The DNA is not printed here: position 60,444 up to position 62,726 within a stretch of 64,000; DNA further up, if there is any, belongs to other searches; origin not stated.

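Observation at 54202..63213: Minus-strand operon: ECF sigma factor, two B12-radical-SAM paralogs, an S-component-less ECF transporter, a 2-hydroxyacid dehydrogenase and a GNAT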

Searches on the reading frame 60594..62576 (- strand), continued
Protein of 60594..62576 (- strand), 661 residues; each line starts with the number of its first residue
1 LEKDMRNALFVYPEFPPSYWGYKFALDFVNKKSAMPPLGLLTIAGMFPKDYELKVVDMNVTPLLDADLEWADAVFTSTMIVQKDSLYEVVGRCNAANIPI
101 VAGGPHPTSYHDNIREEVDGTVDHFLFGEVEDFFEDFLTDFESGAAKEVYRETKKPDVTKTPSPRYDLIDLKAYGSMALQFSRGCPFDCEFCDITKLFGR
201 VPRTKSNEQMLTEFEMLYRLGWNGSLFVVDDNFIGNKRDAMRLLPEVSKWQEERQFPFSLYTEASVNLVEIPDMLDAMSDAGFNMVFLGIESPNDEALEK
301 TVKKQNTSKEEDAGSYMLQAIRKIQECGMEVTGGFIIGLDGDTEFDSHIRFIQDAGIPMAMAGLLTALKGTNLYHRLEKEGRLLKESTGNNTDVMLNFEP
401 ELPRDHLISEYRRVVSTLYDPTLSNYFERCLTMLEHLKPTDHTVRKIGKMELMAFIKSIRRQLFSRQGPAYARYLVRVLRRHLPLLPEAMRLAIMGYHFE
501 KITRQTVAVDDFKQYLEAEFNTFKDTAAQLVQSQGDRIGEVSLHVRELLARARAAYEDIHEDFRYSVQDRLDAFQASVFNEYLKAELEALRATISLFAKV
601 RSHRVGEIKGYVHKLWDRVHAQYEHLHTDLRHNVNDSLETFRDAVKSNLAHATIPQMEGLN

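Call 33: find_encoding_contigs(protein=P0279, flank=8000, max_places=1)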
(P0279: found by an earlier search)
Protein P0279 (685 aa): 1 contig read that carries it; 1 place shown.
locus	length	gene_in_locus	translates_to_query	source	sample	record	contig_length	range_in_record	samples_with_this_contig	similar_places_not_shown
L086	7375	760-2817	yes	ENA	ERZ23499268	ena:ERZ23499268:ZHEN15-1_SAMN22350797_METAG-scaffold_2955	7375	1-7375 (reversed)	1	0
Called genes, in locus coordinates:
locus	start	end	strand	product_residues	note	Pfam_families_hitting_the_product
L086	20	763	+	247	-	PF02678:Pirin, PF17954:Pirin_C_2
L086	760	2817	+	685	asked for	PF02310:B12-binding, PF04055:Radical_SAM, PF13282:DUF4070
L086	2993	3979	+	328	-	PF01145:Band_7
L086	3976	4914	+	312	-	PF01145:Band_7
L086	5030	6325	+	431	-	PF19335:HMBD (weak), PF25919:BSH_CusB, PF25973:BSH_CzcB, PF25869:3HB_CusB (faint), PF25944:Beta-barrel_RND (weak), PF25954:Beta-barrel_RND_2, PF25989:YknX_C (faint), PF25975:CzcB_C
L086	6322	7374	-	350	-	?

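Call 36: find_encoding_contigs(protein=P0067, flank=10000, max_places=1)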
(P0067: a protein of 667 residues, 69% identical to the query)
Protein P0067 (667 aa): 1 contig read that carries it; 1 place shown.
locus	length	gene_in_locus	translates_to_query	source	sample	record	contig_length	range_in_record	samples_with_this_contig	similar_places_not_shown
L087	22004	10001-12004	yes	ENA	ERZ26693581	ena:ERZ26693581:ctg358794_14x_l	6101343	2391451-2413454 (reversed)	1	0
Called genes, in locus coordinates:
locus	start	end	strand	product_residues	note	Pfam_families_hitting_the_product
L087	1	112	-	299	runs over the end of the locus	PF05721:PhyH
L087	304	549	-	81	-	-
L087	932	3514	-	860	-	PF14580:LRR_9 (faint), PF12799:LRR_4 (weak), PF13855:LRR_8 (faint), PF12799:LRR_4, PF00058:Ldl_recept_b (faint), PF24684:Vgb_lyase (weak), PF00963:Cohesin, PF13860:FlgD_ig (weak)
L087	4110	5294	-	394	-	PF00487:FA_desaturase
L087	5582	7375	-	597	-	PF17297:PEPCK_N, PF00821:PEPCK_GTP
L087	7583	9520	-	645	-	PF07244:POTRA, PF08478:POTRA_1 (faint), PF08479:POTRA_2 (faint), PF07244:POTRA, PF01103:Omp85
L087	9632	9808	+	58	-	-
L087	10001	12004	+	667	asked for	PF02310:B12-binding, PF04055:Radical_SAM, PF13282:DUF4070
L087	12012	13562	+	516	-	PF03193:RsgA_GTPase (faint), PF13191:AAA_16 (weak), PF13476:AAA_23 (faint), PF00005:ABC_tran, PF02463:SMC_N (weak), PF13304:AAA_21, PF00005:ABC_tran, PF02463:SMC_N (weak), +8 more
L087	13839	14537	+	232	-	PF13505:OMP_b-brl (faint)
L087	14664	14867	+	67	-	-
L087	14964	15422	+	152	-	-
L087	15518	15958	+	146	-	-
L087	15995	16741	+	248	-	-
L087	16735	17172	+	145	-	PF01809:YidD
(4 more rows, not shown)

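Call 37: find_encoding_contigs(protein=P0050, flank=10000, max_places=1)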
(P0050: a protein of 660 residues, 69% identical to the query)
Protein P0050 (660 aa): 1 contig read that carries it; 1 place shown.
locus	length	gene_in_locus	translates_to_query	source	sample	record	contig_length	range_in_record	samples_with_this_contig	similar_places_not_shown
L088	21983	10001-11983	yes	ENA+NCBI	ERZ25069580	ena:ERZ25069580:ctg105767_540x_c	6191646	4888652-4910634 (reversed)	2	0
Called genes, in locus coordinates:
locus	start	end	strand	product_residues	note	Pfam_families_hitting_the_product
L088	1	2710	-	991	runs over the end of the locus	PF00404:Dockerin_1, PF13860:FlgD_ig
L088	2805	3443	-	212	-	PF18734:HEPN_AbiU2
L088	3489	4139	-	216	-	PF10544:T5orf172 (weak)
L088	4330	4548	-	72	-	-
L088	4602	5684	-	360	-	PF04754:Transposase_31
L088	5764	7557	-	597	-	PF17297:PEPCK_N, PF00821:PEPCK_GTP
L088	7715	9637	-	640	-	PF07244:POTRA, PF08478:POTRA_1 (faint), PF08479:POTRA_2 (faint), PF07244:POTRA, PF01103:Omp85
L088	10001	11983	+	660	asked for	PF02310:B12-binding, PF04055:Radical_SAM, PF13282:DUF4070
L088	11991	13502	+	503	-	PF00437:T2SSE (faint), PF02367:TsaE (faint), PF03193:RsgA_GTPase (faint), PF00005:ABC_tran, PF02463:SMC_N (weak), PF13304:AAA_21, PF00005:ABC_tran, PF13304:AAA_21 (weak), +12 more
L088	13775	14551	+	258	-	-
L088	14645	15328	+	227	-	PF13505:OMP_b-brl (faint)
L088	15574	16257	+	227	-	-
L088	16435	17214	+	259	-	PF01909:NTP_transf_2, PF18765:Polbeta, PF05168:HEPN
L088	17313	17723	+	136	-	-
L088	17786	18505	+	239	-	-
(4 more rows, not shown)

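Call 45: find_encoding_contigs(protein=P0282, flank=8000, max_places=1)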
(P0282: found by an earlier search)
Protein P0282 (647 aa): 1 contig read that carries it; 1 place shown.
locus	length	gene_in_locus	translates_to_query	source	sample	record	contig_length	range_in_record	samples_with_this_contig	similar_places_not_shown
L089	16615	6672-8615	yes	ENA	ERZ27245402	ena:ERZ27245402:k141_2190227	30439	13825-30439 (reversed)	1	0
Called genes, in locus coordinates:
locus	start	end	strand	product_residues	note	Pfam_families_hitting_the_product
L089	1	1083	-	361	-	?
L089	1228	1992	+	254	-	PF13493:DUF4118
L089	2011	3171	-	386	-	PF21710:Spt6_S1 (faint), PF23459:S1_RRP5 (faint), PF13509:S1_2 (faint), PF00575:S1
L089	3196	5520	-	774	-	PF08267:Meth_synt_1, PF01717:Meth_synt_2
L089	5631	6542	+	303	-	PF00126:HTH_1, PF03466:LysR_substrate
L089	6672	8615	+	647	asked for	PF02310:B12-binding, PF04055:Radical_SAM, PF13282:DUF4070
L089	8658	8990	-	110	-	PF20606:DUF6799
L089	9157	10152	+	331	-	PF06764:DUF1223, PF13620:CarboxypepD_reg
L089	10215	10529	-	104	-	PF07110:EthD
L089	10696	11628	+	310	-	PF04542:Sigma70_r2, PF08281:Sigma70_r4_2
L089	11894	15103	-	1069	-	PF00270:DEAD (faint), PF04851:ResIII (faint), PF00176:SNF2-rel_dom, PF00271:Helicase_C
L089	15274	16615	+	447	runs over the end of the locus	PF19363:DUF5939, PF00211:Guanylate_cyc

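Call 46: find_encoding_contigs(protein=P0130, flank=8000, max_places=1)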
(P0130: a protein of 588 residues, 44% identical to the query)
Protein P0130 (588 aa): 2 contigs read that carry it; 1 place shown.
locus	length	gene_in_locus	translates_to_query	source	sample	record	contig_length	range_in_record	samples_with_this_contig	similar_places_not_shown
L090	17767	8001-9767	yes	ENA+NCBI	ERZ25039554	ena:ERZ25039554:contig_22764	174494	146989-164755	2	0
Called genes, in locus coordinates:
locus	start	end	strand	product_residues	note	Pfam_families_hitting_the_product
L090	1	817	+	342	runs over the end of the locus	PF02896:PEP-utilizers_C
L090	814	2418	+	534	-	-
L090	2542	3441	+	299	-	PF00528:BPD_transp_1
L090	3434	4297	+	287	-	PF00528:BPD_transp_1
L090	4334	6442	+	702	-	PF02449:Glyco_hydro_42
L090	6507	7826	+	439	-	PF01547:SBP_bac_1, PF13416:SBP_bac_8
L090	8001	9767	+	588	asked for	PF02310:B12-binding, PF04055:Radical_SAM, PF13282:DUF4070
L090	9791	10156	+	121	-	PF13606:Ank_3 (faint), PF12796:Ank_2, PF13857:Ank_5, PF00023:Ank (weak), PF13637:Ank_4 (weak)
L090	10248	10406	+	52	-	-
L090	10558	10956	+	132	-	PF00076:RRM_1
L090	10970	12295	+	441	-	PF01946:Thi4 (weak), PF00890:FAD_binding_2 (weak), PF01134:GIDA (weak), PF01266:DAO (faint), PF03486:HI0933_like (faint), PF07992:Pyr_redox_2 (weak), PF12831:FAD_oxidored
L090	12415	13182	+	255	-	-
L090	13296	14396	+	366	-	PF00532:Peripla_BP_1 (weak), PF13407:Peripla_BP_4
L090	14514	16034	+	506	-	PF00005:ABC_tran, PF09818:ABC_ATPase (faint), PF13304:AAA_21 (faint), PF00005:ABC_tran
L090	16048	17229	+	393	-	PF02653:BPD_transp_2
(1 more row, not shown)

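Call 56: predict_structure(alignment_id=A2)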
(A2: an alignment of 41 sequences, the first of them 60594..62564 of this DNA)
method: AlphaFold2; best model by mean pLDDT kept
length: 657 residues; sequences in the alignment: 41
mean_pLDDT: 71.5   pTM: 0.60
mean pLDDT of the five models: 71.5, 68.7, 68.5, 64.6, 63.4
residues with pLDDT >= 90: 87; 70-90: 309; 50-70: 154; < 50: 107
segments of 3 or more residues with pLDDT < 50: 14-22, 102-104, 148-152, 173-199, 223-231, 288-304, 362-373, 376-395
pLDDT, mean of each block of 10 residues (from residue 1): 90 46 51 71 90 88 96 75 92 88 58 84 74 88 62 59 77 40 33 38 73 70 48 66 84 69 68 82 62 41 56 86 83 57 81 72 44 44 33 49 70 62 89 76 73 82 84 92 87 71 75 92 80 79 90 76 76 90 86 65 80 87 70 84 75 53
secondary structure, 60 per line:
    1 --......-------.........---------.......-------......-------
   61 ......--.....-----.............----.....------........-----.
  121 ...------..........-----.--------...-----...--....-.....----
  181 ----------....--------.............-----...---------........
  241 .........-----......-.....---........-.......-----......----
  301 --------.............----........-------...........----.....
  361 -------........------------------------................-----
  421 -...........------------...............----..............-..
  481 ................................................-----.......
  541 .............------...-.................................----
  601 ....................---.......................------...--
elements in order (helices of 4 or more, strands of 3 or more residues): E3-8 H16-24 H34-40 E48-53 H61-66 E69-73 H79-91 E96-100 H107-114 E120-123 H130-139 H167-170 H172-176 H191-194 H203-215 E221-223 H233-249 E255-260 H262-266 H270-277 E279-285 H291-296 H309-321 E326-333 H341-351 E356-360 H368-375 H400-415 H422-432 H445-459 H464-477 H479-528 H534-553 H564-596 H601-620 H624-646

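Call 58: fold_search(model_id=the predicted structure, library=pdb)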
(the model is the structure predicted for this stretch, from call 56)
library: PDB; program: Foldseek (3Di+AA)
matches with E <= 10: 1183; with E <= 0.001: 10
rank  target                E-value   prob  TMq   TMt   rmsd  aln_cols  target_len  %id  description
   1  6fd2_B                5.6e-10  1.00  0.36  0.47  10.0       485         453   17  Radical SAM 1,2-diol dehydratase AprD4 in complex with its substrate paromamine (released 2018-01-17)
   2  6fd2_A                8.4e-10  1.00  0.37  0.49   9.6       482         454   17  Radical SAM 1,2-diol dehydratase AprD4 in complex with its substrate paromamine (released 2018-01-17)
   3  9ccb                  1.0e-08  1.00  0.30  0.41  13.7       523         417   17  X-ray crystal structure of methyl-coenzyme M reductase glutamine methylase (MgmA) from Methanothermobacter marburgensis  (released 2025-01-01)
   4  9a6d_A                1.3e-06  1.00  0.31  0.41   9.7       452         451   13  Integrative model of MTAB-YVFG by crosslinking MS and deep learning (released 2024-09-18)
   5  7mjz                  2.0e-06  1.00  0.30  0.41  10.0       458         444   12  The structure of MiaB with pentasulfide bridge (released 2021-09-15)
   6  7mjy_A                2.8e-06  1.00  0.31  0.41   9.6       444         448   12  MiaB in the complex with s-adenosyl-L-homocysteine and RNA (released 2021-09-15)
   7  7mjx_A                6.2e-06  1.00  0.29  0.39   9.9       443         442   14  MiaB in the complex with 5'-deoxyadenosine, methionine and RNA (released 2021-09-15)
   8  7mjw_A                1.2e-05  1.00  0.29  0.39   9.5       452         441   14  Methylated MiaB in the complex with 5'-deoxyadenosine, methionine and RNA (released 2021-09-15)
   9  4jc0_B                3.4e-05  1.00  0.27  0.39   9.9       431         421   16  Crystal structure of Thermotoga maritima holo RimO in complex with pentasulfide, Northeast Structural Genomics Consort (released 2013-04-10)
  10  4jc0_A                6.1e-05  1.00  0.27  0.37  10.1       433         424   15  Crystal structure of Thermotoga maritima holo RimO in complex with pentasulfide, Northeast Structural Genomics Consort (released 2013-04-10)
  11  8kc8                  1.9e-03  1.00  0.15  0.37  14.9       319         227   12  De novo design protein -T11 (released 2024-08-07)
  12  7bi7_B                2.6e-03  1.00  0.20  0.43   9.3       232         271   18  An Unexpected P-Cluster like Intermediate En Route to the Nitrogenase FeMo-co (released 2021-03-10)
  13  5exj                  6.0e-03  1.00  0.22  0.46   7.0       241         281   15  Crystal structure of M. tuberculosis lipoyl synthase at 1.64 A resolution (released 2016-08-10)
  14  6q2p_B                7.5e-03  1.00  0.20  0.41  10.5       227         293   15  Crystal structure of mouse viperin bound to cytidine triphosphate and S-adenosylhomocysteine (released 2020-01-22)
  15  7jma                  7.8e-03  1.00  0.22  0.60   5.4       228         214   14  Crystal structure of the apo form of Nitrogenase iron-molybdenum cofactor biosynthesis enzyme NifB from Methanothermobac (released 2020-10-28)
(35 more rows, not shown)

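Call 80: find_homologous_proteins(query=L066:13729-14571:+)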
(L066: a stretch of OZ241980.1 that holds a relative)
Query L066:13729-14571:+ (281 aa): 225 proteins with E <= 0.001 among 2474 candidates; the best 120 are listed.
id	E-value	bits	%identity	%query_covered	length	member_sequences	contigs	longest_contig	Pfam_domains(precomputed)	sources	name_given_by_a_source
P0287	4.0e-170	583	94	100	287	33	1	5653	PF02361.22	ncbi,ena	-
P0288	2.6e-163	561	90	100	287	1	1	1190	PF02361.22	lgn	-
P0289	3.2e-163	560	89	100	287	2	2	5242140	PF02361.22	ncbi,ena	-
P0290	5.9e-163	559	90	100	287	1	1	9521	PF02361.22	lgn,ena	-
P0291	2.5e-162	557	90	100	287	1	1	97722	PF02361.22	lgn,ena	-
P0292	2.6e-160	551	91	96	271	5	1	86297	PF02361.22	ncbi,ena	-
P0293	4.0e-157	540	86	100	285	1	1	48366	PF02361.22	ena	-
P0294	1.1e-156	539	85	100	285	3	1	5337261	PF02361.22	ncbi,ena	-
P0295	1.7e-156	538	85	100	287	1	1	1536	PF02361.22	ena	-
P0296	3.2e-156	537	85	100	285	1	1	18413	PF02361.22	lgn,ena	-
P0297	5.3e-155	533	86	100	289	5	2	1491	PF02361.22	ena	-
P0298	1.2e-154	532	85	100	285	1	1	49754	PF02361.22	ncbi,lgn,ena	-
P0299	1.9e-154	532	85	100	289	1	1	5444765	PF02361.22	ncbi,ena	-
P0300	2.1e-154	531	84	100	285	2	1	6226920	PF02361.22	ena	-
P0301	5.4e-154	530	84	100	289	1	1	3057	PF02361.22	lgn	-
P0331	1.7e-139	483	78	100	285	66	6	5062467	PF02361.22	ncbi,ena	-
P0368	1.5e-129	450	75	99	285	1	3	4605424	PF02361.22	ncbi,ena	-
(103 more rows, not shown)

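Call 81: find_encoding_contigs(protein=P0331, flank=10000, max_places=2)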
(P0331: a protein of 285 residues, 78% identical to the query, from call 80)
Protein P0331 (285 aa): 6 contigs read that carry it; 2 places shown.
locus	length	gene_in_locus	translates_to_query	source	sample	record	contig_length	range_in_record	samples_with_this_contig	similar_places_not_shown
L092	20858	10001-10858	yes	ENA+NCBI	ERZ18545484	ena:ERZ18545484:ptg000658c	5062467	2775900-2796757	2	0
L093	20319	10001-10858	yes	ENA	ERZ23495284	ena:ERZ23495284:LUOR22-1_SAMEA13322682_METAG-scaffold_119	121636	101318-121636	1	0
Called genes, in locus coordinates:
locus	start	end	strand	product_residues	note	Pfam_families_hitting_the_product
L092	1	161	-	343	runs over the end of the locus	PF01699:Na_Ca_ex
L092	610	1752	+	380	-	PF01212:Beta_elim_lyase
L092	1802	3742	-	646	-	PF20581:DUF6785, PF20580:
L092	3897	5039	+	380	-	PF02746:MR_MLE_N, PF13378:MR_MLE_C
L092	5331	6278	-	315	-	PF00389:2-Hacid_dh, PF02826:2-Hacid_dh_C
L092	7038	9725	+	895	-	PF18951:DUF5695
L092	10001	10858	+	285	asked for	PF02361:CbiQ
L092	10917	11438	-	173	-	PF00994:MoCF_biosynth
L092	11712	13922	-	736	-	PF00092:VWA (weak)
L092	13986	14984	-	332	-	PF00930:DPPIV_N (faint), PF07676:PD40 (faint), PF25174:Beta-prop_THOC3 (faint), PF26549:Tricorn_N, PF26550:Tricorn_2nd, PF26549:Tricorn_N (weak)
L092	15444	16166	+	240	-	-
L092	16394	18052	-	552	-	PF01839:FG-GAP (faint), PF13517:FG-GAP_3, PF07593:UnbV_ASPIC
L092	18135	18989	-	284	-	PF03781:FGE-sulfatase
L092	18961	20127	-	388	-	-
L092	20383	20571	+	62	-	-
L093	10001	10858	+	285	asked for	PF02361:CbiQ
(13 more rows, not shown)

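Call 82: find_encoding_contigs(protein=P0368, flank=10000, max_places=1)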
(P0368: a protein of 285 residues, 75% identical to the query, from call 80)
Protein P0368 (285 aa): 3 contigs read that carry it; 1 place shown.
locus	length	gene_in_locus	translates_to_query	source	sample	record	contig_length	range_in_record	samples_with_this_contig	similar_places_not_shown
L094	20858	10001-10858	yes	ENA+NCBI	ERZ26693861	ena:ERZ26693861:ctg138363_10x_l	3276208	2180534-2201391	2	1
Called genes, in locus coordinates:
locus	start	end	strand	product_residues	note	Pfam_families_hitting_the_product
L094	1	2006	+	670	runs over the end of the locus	PF00462:Glutaredoxin (weak)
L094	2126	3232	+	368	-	-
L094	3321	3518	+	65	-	-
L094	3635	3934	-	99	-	-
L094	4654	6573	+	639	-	PF18765:Polbeta (faint), PF22339:YgxA-like_sub_bind (faint)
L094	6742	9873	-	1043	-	PF22240:ISP_coupler, PF02384:N6_Mtase, PF07669:Eco57I (weak), PF18135:Type_ISP_C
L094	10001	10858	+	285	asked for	PF02361:CbiQ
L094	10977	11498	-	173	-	PF00994:MoCF_biosynth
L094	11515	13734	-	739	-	PF00092:VWA (weak)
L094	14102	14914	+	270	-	PF01385:OrfB_IS605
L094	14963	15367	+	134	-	PF07282:Cas12f1-like_TNB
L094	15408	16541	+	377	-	PF02086:MethyltransfD12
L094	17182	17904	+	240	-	-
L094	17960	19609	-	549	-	PF01839:FG-GAP (faint), PF13517:FG-GAP_3, PF07593:UnbV_ASPIC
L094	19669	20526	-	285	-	PF03781:FGE-sulfatase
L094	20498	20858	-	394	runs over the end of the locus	-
